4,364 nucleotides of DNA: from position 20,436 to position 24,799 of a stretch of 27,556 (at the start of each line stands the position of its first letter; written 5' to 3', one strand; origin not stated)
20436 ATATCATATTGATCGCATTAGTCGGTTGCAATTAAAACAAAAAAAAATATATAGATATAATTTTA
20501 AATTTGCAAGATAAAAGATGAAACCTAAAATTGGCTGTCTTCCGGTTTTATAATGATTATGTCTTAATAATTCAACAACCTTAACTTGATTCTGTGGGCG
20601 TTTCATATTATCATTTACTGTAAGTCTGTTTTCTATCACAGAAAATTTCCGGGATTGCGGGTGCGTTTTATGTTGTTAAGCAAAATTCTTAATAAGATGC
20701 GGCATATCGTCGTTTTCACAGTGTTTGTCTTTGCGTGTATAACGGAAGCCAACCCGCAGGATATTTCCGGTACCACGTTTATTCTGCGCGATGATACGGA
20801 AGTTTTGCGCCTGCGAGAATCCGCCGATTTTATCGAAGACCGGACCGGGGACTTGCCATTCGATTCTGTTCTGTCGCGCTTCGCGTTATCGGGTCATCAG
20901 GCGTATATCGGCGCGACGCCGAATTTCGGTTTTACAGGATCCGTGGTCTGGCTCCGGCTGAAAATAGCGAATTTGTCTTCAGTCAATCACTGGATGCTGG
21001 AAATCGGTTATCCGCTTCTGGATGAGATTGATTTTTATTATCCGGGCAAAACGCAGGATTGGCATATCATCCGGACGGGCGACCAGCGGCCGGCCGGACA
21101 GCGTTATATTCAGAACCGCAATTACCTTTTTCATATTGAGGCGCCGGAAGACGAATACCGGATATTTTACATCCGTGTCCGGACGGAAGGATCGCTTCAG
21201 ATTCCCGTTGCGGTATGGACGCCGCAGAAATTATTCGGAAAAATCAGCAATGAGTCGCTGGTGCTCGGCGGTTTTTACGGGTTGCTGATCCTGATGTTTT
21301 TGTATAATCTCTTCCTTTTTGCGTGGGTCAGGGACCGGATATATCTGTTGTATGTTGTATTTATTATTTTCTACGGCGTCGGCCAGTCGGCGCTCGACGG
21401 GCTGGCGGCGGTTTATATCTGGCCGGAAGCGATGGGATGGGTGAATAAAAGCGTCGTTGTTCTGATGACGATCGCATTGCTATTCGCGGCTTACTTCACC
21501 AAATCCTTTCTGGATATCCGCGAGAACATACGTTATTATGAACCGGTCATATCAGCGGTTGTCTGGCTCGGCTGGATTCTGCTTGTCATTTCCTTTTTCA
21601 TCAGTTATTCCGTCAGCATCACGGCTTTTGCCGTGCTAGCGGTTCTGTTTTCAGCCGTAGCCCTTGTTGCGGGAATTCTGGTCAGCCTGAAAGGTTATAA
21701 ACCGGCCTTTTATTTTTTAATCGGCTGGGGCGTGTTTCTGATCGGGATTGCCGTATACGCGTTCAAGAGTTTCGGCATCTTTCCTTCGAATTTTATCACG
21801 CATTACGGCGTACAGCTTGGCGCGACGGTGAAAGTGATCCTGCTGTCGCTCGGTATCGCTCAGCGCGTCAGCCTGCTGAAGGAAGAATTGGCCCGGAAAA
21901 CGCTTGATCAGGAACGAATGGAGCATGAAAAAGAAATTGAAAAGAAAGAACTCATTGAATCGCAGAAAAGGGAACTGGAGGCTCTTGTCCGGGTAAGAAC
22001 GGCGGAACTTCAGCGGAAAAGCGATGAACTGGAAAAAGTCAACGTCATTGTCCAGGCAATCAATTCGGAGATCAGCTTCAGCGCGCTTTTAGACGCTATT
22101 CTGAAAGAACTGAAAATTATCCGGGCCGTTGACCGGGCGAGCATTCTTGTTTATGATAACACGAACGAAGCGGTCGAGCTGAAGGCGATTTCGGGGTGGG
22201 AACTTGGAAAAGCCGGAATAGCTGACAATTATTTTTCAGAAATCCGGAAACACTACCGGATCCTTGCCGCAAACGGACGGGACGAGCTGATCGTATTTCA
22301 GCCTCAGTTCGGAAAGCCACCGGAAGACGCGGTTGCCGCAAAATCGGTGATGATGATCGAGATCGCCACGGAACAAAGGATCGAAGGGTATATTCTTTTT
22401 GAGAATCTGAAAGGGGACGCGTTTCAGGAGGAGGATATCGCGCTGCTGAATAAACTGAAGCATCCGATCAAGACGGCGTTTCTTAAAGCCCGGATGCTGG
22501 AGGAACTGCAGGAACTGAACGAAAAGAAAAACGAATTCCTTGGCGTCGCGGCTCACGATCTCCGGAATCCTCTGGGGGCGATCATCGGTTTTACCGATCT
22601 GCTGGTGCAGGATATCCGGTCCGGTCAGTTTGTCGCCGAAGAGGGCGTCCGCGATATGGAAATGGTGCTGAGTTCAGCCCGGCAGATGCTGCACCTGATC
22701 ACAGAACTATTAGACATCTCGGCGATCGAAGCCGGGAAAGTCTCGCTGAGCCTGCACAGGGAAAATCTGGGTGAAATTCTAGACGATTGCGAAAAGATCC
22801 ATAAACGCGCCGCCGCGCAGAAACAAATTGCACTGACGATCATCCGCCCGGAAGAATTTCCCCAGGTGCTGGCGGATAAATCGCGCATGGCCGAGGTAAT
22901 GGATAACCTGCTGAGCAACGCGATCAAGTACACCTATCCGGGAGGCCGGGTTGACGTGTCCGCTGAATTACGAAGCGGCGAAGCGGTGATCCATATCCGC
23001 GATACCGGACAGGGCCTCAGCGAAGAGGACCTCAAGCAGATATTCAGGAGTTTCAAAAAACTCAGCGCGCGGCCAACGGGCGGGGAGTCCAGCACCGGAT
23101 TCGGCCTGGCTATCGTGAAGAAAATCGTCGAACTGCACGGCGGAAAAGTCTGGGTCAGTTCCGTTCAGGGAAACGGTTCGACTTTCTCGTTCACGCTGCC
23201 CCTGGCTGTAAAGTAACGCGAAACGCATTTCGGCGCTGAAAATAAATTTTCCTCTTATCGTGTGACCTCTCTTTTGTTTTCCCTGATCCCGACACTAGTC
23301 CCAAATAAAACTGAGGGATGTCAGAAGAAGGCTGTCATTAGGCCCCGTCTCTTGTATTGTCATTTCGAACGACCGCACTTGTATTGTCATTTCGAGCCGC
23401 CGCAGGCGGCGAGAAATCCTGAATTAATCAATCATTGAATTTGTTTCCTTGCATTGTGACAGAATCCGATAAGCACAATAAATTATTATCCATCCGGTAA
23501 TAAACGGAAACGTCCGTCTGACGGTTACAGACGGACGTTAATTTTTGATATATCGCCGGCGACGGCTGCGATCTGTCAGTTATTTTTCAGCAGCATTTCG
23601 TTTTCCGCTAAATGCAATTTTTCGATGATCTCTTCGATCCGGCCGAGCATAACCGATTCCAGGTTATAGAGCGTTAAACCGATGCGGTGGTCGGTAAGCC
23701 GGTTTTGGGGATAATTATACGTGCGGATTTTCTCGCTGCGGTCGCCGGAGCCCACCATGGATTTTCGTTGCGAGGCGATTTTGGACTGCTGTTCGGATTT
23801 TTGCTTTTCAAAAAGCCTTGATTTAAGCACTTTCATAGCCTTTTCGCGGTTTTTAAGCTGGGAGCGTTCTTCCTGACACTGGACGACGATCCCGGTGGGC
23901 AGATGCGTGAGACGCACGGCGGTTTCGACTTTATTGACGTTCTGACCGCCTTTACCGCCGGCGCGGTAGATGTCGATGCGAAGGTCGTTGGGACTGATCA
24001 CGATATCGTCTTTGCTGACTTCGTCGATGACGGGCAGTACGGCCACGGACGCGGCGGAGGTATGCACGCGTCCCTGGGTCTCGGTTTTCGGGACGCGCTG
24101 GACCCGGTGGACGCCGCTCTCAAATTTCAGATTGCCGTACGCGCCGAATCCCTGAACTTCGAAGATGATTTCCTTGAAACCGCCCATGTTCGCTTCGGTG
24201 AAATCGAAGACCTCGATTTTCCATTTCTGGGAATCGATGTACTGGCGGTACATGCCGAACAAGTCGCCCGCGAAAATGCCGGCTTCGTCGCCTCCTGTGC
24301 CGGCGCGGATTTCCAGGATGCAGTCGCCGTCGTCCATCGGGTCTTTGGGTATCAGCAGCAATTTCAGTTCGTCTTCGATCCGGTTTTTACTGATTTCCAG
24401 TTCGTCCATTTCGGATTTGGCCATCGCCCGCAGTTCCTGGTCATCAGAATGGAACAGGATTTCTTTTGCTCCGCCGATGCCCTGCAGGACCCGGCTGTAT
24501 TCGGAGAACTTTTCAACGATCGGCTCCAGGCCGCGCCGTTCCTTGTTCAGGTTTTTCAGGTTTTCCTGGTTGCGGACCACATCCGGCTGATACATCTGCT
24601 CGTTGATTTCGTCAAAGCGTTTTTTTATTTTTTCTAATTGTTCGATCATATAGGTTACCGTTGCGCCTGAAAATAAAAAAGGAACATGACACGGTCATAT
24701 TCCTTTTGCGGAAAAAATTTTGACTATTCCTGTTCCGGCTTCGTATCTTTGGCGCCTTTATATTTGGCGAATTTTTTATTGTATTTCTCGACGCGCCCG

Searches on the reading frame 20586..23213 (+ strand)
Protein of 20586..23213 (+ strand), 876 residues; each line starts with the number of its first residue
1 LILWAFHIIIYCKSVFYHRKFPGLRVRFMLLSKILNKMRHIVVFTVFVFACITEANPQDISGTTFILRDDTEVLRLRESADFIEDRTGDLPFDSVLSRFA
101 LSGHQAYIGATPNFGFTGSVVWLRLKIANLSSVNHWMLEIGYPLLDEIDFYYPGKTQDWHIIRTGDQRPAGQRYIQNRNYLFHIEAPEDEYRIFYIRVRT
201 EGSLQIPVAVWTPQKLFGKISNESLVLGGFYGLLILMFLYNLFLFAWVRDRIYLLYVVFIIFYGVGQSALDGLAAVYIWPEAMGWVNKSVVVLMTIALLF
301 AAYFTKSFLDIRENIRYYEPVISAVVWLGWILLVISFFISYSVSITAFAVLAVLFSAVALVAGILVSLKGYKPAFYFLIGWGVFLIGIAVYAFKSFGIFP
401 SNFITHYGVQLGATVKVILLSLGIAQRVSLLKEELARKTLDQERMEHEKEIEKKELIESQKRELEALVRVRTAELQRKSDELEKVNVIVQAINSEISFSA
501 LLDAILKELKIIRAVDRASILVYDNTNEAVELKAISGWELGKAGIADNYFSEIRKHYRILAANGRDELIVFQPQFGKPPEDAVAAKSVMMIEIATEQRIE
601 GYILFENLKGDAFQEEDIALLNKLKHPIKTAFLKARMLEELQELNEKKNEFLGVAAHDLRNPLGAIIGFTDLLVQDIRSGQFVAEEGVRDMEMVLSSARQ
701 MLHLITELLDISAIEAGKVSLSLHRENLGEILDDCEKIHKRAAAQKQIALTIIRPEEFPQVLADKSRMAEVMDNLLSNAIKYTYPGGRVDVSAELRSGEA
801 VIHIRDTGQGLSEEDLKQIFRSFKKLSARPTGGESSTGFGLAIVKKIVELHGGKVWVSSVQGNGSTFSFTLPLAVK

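Call 76: search_protein_families(library=pfam, proteins=[window:20586-23213:+], max_evalue=0.0001)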
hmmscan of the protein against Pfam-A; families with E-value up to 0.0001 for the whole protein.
window:20586-23213:+ (876 aa): 4 families
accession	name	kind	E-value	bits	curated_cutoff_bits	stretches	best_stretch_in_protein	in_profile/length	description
PF07695.17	7TMR-DISM_7TM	-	7.6e-47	160.3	29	1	223-427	1-205/205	7TM diverse intracellular signalling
PF07696.17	7TMR-DISMED2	-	1.8e-32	112.6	22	1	79-212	3-136/136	7TMR-DISM extracellular 2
PF02518.31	HATPase_c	-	5.1e-29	101.4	26.4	1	764-874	2-110/111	Histidine kinase-, DNA gyrase B-, and HSP90-like ATPase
PF00512.31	HisKA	-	5.6e-14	52.4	26.9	1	648-717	2-66/66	His Kinase A (phospho-acceptor) domain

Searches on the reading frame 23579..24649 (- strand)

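Call 76: search_protein_families(library=pfam, proteins=[window:23579-24649:-], max_evalue=0.0001)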
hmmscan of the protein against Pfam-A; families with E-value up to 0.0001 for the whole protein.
window:23579-24649:- (357 aa): 2 families
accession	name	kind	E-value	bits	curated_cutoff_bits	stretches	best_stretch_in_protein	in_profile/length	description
PF03462.23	PCRF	-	4.1e-72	242.5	24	1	8-202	1-194/194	PCRF domain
PF00472.26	RF-1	-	2.1e-43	147.4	35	1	215-322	4-116/116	RF-1 domain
